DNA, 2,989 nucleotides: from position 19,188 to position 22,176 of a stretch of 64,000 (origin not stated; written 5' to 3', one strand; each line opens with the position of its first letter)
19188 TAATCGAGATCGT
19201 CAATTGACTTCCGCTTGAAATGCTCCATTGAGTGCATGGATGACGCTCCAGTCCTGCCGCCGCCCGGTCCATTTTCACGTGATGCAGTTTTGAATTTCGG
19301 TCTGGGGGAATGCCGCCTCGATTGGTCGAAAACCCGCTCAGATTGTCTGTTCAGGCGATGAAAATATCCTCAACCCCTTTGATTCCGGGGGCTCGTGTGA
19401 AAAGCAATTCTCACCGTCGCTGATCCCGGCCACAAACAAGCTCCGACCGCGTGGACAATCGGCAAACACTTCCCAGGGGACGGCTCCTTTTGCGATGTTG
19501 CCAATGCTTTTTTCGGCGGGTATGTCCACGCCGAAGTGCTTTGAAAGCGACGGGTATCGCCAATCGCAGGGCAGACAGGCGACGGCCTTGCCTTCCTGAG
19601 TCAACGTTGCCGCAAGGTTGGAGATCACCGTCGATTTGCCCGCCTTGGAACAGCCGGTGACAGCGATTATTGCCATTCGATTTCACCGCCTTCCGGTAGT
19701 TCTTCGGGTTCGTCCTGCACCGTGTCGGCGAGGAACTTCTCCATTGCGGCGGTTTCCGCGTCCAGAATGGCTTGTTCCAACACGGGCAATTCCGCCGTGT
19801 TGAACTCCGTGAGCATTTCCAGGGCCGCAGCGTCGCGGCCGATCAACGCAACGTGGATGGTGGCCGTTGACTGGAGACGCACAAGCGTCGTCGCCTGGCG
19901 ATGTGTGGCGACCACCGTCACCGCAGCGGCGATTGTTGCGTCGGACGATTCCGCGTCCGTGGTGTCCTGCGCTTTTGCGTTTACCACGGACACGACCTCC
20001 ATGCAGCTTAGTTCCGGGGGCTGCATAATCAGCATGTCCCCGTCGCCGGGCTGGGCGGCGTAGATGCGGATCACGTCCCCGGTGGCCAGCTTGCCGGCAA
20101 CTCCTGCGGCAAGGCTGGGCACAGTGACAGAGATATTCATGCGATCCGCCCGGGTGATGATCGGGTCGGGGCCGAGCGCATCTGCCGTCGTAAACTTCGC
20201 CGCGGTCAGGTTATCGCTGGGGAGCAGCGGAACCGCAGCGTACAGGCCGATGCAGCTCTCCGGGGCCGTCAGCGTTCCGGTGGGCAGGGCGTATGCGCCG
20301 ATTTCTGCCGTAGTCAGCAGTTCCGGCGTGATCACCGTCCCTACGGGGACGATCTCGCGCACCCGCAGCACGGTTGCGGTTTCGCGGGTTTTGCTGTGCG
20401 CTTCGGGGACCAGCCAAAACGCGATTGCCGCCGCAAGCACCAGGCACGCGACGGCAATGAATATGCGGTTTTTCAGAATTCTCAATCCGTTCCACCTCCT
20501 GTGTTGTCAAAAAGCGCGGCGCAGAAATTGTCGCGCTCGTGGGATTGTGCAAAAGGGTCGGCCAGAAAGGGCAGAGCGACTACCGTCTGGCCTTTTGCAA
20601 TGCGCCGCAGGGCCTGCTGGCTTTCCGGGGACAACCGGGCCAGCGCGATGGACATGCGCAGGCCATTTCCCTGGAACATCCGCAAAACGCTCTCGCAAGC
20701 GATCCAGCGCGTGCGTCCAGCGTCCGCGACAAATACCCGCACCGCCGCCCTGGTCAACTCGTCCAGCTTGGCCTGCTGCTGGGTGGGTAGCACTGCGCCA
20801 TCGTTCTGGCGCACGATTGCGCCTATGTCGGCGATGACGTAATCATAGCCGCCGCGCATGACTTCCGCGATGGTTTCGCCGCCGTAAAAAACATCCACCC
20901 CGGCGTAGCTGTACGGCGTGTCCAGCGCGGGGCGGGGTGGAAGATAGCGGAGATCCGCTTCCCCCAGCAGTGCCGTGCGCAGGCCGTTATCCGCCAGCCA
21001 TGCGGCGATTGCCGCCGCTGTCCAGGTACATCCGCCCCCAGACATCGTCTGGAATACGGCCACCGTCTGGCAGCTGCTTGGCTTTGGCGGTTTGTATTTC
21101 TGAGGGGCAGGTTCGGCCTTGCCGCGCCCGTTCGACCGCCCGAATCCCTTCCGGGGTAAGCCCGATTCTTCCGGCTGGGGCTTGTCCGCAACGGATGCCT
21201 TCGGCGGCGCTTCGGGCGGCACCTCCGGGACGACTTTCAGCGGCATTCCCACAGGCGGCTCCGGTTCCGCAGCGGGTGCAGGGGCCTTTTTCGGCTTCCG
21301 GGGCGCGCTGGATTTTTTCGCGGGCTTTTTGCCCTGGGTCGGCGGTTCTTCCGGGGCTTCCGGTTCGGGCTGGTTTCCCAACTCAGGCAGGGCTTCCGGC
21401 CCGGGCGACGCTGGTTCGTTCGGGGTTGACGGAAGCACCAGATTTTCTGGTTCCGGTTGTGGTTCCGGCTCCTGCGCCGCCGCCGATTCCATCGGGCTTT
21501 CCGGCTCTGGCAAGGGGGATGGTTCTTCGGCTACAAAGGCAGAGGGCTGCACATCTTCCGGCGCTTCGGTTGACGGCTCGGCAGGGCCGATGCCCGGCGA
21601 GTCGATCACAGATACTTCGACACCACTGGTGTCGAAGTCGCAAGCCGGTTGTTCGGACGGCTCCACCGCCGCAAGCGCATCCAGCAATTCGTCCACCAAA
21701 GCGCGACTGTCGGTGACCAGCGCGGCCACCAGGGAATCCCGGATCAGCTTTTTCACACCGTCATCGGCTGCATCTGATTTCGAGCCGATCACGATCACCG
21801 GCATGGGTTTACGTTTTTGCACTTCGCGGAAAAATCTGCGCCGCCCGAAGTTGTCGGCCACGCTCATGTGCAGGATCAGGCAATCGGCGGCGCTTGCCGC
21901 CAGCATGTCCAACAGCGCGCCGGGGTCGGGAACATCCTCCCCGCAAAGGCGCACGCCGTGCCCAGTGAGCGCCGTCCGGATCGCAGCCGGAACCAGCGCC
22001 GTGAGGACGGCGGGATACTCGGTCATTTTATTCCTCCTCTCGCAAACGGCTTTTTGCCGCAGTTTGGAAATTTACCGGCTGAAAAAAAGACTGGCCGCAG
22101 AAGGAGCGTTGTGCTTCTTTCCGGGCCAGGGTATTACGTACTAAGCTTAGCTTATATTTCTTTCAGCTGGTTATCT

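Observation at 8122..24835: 16.7 kb mosaic island integrated in the anticodon-loop-to-3'-end segment of tRNA-Thr(GGU)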

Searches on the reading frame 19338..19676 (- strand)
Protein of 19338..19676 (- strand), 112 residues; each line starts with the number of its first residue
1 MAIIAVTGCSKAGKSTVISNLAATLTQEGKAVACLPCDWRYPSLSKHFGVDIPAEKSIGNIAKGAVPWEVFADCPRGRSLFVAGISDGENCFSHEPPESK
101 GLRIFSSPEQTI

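Call 7: search_protein_families(library=pfam, proteins=[window:19338-19676:-], max_evalue=0.01)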
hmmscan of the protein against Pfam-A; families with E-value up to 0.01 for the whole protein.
window:19338-19676:- (112 aa): 8 families
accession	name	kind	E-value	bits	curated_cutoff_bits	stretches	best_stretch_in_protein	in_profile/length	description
PF03308.22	MeaB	-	6.7e-05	22.5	23.1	1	3-38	35-70/273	Methylmalonyl Co-A mutase-associated GTPase MeaB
PF10609.15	ParA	-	7.2e-05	22.8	27.1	1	10-53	13-56/246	NUBPL iron-transfer P-loop NTPase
PF01583.26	APS_kinase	-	0.00046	20.7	21.1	1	3-50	4-51/152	Adenylylsulphate kinase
PF01656.29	CbiA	-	0.0007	20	25.4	1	3-45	1-43/125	CobQ/CobB/MinD/ParA nucleotide binding domain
PF13401.12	AAA_22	-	0.00079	20.2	27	1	3-40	7-33/130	AAA domain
PF00142.24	Fer4_NifH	-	0.0019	18.2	25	1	3-43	2-42/271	4Fe-4S iron sulfur cluster binding proteins, NifH/frxC family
PF04317.18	DUF463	-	0.0092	15.4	25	0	4-30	3-29/443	YcjX-like family, DUF463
PF00485.24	PRK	-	0.0094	16.2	22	0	3-31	1-29/196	Phosphoribulokinase / Uridine kinase family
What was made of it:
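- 19338..19676 (-): Truncated TadZ/CpaE-like P-loop gene (112 aa, against 234 aa in the relative). Weak P-loop Pfam hits (call 7).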

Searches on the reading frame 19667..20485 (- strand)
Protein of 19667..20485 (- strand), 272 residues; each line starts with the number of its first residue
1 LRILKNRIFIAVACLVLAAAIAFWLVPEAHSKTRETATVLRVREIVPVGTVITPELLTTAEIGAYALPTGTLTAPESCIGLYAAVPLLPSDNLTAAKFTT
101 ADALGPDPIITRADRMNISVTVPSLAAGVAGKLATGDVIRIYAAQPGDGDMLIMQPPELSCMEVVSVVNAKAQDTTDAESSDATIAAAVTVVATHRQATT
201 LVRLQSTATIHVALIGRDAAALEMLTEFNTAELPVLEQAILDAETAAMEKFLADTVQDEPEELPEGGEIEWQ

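Call 8: search_protein_families(library=pfam, proteins=[window:19667-20485:-], max_evalue=0.01)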
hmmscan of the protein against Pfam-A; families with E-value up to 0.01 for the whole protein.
window:19667-20485:- (272 aa): 2 families
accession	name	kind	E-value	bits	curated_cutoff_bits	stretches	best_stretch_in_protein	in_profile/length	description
PF16976.10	RcpC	-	1.9e-07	31.5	28.8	1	113-214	9-113/114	Flp pilus assembly protein RcpC/CpaB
PF08666.17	SAF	-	0.00055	20.9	21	1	38-87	2-51/63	SAF domain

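Call 23: search_protein_families(library=ncbifam, proteins=[window:19667-20485:-], max_evalue=0.01)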
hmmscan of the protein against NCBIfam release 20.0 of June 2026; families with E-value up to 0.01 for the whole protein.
window:19667-20485:- (272 aa): 2 families
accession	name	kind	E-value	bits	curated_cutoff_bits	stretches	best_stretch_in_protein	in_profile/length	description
TIGR03177.1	pilus_cpaB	equivalog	3.8e-11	42.7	71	1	10-229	6-220/262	Flp pilus assembly protein CpaB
TIGR03170.1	flgA_cterm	equivalog_domain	0.00027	20.9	54.65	1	32-131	8-110/137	flagellar basal body P-ring formation chaperone FlgA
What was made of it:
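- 19667..20485 (-): CpaB/RcpC pilus assembly protein. PF16976 and TIGR03177 (calls 8, 23).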

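Call 75: search_protein_families(library=phrogs, proteins=[window:19667-20485:-], max_evalue=0.001)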
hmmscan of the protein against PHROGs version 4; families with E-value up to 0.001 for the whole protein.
window:19667-20485:- (272 aa): 0 families

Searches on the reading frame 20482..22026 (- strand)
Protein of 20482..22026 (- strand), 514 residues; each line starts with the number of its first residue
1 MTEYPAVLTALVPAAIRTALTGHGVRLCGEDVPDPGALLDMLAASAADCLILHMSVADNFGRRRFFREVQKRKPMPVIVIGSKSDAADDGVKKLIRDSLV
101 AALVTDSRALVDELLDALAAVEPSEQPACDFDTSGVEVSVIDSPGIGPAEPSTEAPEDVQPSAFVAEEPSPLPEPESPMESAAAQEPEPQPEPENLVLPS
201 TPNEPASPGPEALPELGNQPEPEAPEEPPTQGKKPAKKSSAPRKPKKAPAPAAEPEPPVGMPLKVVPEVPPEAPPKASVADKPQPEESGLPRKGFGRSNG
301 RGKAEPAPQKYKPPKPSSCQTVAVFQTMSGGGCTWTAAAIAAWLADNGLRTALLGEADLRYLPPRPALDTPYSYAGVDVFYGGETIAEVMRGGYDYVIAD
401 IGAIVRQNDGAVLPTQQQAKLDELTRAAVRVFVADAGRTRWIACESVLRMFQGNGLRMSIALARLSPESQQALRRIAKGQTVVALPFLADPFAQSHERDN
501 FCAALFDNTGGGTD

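Call 8: search_protein_families(library=pfam, proteins=[window:20482-22026:-], max_evalue=0.01)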
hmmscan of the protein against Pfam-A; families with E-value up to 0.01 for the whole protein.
window:20482-22026:- (514 aa): 0 families

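Call 22: search_protein_families(library=pfam, proteins=[window:20482-22026:-], max_evalue=10)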
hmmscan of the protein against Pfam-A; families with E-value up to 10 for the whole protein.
window:20482-22026:- (514 aa): 0 families

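Call 23: search_protein_families(library=ncbifam, proteins=[window:20482-22026:-], max_evalue=0.01)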
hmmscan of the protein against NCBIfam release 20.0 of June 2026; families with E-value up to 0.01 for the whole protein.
window:20482-22026:- (514 aa): 0 families

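Call 67: find_related_loci(query=A6, collection=metagenome_contigs, flank=10000)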
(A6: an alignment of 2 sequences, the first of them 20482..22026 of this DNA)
Query A6 (514 aa) in metagenome_contigs; peptide patterns used: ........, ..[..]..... (x = any residue, [..] = any of these).
83 stretches matched a pattern, but none encodes a relative of the query by tblastn (E <= 1e-3).
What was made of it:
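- Tried and rejected: A search of metagenome contigs with the alignment of 514-aa homologs gave no relative (call 67).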

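Call 68: find_homologous_proteins(query=window:20482-22026:-, max_evalue=0.00001)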
Query window:20482-22026:- (514 aa): 1 proteins with E <= 0.00001 among 8000 candidates.
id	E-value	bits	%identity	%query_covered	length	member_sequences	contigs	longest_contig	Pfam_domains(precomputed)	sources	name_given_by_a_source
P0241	1.4e-178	613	81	38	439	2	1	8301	-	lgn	-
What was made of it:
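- Tried and rejected: The homology search with the 514-aa protein was swamped by its Pro-rich linker and returned one hit (call 68).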

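Call 69: find_encoding_contigs(protein=P0241, flank=10000, max_places=4)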
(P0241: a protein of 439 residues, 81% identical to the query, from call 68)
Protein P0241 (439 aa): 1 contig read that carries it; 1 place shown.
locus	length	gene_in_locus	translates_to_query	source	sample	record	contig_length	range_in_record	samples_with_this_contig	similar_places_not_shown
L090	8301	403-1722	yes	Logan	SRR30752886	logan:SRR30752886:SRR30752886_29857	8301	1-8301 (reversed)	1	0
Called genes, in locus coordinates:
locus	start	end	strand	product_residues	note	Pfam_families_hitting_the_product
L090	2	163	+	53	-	?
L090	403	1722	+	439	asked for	-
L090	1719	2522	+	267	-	PF16976:RcpC (weak)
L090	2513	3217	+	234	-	-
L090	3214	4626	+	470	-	PF00437:T2SSE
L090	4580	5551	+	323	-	-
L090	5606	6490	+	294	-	PF00482:T2SSF (faint)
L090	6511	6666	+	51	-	-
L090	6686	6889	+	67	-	-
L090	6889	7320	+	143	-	PF14208:DUF4320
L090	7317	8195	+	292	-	-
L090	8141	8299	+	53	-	?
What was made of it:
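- Closest known: The tad 'widespread colonization island'. Same: The tad genes (cpaB, tadZ, tadA, tadB, tadC, flp-like, TadE-like/DUF4320) travel on mobile DNA in the relatives (call 69).
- L090 carries the full tad operon (call 69). The 8.3 kb of relative L090 shows only tad genes (call 69). Relatives carry a tad pilus operon instead (call 69).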

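Call 75: search_protein_families(library=phrogs, proteins=[window:20482-22026:-], max_evalue=0.001)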
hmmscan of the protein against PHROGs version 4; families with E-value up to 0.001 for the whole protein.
window:20482-22026:- (514 aa): 0 families
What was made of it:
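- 20482..22026 (-): 514-aa protein with no family match, carrying a Pro/Glu-rich linker; conserved first gene of the tad block in relatives. No Pfam, NCBIfam or PHROG hit (calls 8, 23, 75).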
